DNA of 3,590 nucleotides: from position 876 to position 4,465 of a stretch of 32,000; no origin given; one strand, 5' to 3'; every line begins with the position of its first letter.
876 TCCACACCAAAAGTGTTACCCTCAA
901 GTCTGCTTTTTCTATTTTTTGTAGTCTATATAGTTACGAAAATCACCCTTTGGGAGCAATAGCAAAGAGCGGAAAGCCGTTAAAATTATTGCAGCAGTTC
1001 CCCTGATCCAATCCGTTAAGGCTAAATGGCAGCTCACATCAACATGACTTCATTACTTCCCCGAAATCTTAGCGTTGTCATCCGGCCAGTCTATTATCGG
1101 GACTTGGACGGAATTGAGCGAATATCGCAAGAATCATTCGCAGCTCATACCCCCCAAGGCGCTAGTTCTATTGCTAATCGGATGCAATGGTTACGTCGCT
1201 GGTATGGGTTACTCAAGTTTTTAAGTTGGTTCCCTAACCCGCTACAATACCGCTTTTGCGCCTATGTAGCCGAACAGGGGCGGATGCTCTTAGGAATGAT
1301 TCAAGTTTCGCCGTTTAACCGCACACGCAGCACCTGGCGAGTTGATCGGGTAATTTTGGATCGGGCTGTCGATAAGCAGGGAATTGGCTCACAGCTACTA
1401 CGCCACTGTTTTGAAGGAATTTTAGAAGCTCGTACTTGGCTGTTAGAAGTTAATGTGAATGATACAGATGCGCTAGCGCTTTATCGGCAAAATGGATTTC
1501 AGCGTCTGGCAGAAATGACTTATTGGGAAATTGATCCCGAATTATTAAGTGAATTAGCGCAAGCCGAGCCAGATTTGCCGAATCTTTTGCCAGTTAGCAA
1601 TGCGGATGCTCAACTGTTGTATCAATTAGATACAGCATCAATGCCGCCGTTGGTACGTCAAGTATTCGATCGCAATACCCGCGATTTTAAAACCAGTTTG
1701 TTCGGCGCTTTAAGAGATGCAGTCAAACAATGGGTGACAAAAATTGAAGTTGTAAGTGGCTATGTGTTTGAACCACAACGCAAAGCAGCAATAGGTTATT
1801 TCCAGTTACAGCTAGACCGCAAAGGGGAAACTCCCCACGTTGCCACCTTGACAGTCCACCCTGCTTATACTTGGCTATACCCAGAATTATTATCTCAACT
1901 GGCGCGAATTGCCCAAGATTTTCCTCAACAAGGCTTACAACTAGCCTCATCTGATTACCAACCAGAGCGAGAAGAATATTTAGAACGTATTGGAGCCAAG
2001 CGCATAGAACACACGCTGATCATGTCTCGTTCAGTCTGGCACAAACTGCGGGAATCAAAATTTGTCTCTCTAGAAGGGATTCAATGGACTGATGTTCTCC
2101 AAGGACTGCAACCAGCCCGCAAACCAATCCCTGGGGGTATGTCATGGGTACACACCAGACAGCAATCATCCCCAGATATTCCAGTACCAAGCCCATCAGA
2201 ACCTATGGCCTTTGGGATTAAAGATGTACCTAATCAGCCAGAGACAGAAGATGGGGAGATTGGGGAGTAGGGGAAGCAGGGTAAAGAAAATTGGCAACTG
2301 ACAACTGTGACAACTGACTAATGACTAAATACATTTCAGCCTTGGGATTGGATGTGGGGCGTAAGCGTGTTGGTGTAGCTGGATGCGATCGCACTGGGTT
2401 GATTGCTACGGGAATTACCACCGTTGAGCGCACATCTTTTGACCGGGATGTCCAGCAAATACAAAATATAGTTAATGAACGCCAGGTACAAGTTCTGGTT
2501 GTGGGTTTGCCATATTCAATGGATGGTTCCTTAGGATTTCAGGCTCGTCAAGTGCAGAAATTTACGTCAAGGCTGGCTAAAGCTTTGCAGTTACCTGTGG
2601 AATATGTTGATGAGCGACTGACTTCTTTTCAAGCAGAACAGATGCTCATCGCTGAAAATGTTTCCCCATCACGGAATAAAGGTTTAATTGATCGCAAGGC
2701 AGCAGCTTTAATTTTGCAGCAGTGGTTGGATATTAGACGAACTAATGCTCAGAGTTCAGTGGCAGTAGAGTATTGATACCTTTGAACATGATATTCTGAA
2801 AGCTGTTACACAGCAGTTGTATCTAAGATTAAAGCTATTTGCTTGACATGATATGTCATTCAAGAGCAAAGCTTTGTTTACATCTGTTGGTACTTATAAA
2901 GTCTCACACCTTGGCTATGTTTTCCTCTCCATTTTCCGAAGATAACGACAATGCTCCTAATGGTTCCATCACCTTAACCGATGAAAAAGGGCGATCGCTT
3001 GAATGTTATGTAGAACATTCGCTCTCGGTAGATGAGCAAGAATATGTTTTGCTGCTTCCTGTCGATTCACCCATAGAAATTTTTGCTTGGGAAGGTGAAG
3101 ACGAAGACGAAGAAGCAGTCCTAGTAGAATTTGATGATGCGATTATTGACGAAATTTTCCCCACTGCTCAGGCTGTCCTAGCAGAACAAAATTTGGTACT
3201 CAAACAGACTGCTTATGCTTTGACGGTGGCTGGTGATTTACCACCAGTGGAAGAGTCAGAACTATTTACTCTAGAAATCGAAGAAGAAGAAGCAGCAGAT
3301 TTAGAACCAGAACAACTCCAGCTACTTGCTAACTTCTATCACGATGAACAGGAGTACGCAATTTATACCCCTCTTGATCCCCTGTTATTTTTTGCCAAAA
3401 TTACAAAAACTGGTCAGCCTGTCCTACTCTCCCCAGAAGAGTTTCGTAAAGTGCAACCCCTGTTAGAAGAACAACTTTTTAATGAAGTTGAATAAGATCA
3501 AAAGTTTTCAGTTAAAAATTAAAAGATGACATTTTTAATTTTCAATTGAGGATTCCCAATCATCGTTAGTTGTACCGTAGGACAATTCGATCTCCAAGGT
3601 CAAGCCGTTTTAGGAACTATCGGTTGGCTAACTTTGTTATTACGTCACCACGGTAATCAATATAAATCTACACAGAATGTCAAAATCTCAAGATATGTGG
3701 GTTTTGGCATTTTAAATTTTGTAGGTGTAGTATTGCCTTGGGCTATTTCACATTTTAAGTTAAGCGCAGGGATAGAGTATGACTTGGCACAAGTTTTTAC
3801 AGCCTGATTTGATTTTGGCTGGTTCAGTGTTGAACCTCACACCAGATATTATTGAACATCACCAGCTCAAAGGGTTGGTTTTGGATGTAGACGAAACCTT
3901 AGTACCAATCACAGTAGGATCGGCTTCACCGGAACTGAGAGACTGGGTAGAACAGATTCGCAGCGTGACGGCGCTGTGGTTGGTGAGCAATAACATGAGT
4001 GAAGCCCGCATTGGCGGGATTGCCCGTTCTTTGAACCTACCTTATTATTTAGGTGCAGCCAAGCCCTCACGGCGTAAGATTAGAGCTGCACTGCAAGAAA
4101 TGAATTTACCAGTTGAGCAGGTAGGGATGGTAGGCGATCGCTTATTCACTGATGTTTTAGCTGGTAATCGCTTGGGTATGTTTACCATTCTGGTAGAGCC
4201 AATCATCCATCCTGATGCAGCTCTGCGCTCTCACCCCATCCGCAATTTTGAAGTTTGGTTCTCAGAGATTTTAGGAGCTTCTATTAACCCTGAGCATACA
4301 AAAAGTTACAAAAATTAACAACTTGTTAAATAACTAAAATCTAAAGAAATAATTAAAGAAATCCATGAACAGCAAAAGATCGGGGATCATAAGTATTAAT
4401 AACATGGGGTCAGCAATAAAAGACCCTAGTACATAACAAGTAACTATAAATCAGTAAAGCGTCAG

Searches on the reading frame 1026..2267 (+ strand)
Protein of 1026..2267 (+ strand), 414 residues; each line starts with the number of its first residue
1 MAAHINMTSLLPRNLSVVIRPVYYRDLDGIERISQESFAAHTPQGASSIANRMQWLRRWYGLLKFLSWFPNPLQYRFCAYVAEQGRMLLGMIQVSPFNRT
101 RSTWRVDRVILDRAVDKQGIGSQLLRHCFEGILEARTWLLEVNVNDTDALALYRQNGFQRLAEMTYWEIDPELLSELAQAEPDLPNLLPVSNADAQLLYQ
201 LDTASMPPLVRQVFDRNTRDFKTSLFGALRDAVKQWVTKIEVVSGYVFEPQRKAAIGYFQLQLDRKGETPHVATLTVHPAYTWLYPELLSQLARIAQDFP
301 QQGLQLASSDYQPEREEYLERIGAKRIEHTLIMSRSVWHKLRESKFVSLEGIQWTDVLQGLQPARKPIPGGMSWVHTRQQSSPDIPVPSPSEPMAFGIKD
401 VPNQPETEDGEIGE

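Call 85: search_protein_families(library=pfam, proteins=[window:1026-2267:+], max_evalue=0.00001)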
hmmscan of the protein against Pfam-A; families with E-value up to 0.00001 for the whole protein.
window:1026-2267:+ (414 aa): 3 families
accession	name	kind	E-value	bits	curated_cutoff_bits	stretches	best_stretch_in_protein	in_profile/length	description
PF13508.13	Acetyltransf_7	-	9.4e-11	42.4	27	1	79-159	5-83/84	Acetyltransferase (GNAT) domain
PF00583.31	Acetyltransf_1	-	1.9e-10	41.5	20.7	1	55-158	16-116/116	Acetyltransferase (GNAT) family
PF13673.13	Acetyltransf_10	-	7.6e-06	26.4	23.6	0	79-165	33-114/128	Acetyltransferase (GNAT) domain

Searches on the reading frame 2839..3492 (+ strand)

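Call 85: search_protein_families(library=pfam, proteins=[window:2839-3492:+], max_evalue=0.00001)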
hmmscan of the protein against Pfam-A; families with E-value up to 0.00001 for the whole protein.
window:2839-3492:+ (218 aa): 2 families
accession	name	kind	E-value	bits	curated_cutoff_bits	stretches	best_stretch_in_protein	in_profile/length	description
PF12527.13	DUF3727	-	2.2e-37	127.6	23.8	1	118-215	1-96/97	Protein of unknown function (DUF3727)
PF06949.16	DUF1292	-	1e-08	36.3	24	1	49-114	1-74/75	Protein of unknown function (DUF1292)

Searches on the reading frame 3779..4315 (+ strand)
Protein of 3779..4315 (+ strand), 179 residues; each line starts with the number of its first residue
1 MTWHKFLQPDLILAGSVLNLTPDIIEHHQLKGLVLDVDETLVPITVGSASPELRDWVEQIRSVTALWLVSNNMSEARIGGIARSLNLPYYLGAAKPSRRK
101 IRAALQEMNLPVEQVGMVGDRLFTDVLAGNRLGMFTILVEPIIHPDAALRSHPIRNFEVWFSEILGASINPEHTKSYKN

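Call 85: search_protein_families(library=pfam, proteins=[window:3779-4315:+], max_evalue=0.00001)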
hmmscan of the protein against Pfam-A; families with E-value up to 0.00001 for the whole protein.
window:3779-4315:+ (179 aa): 3 families
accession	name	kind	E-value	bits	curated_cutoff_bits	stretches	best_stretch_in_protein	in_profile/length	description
PF13242.12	Hydrolase_like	-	1.3e-11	44.7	22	1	94-150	3-59/75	HAD-hyrolase-like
PF09419.16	PGP_phosphatase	-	1e-08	35.4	20.4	0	113-140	137-165/168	Mitochondrial PGP phosphatase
PF00702.32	Hydrolase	-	1.4e-08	35.8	26.4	1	49-133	99-191/191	haloacid dehalogenase-like hydrolase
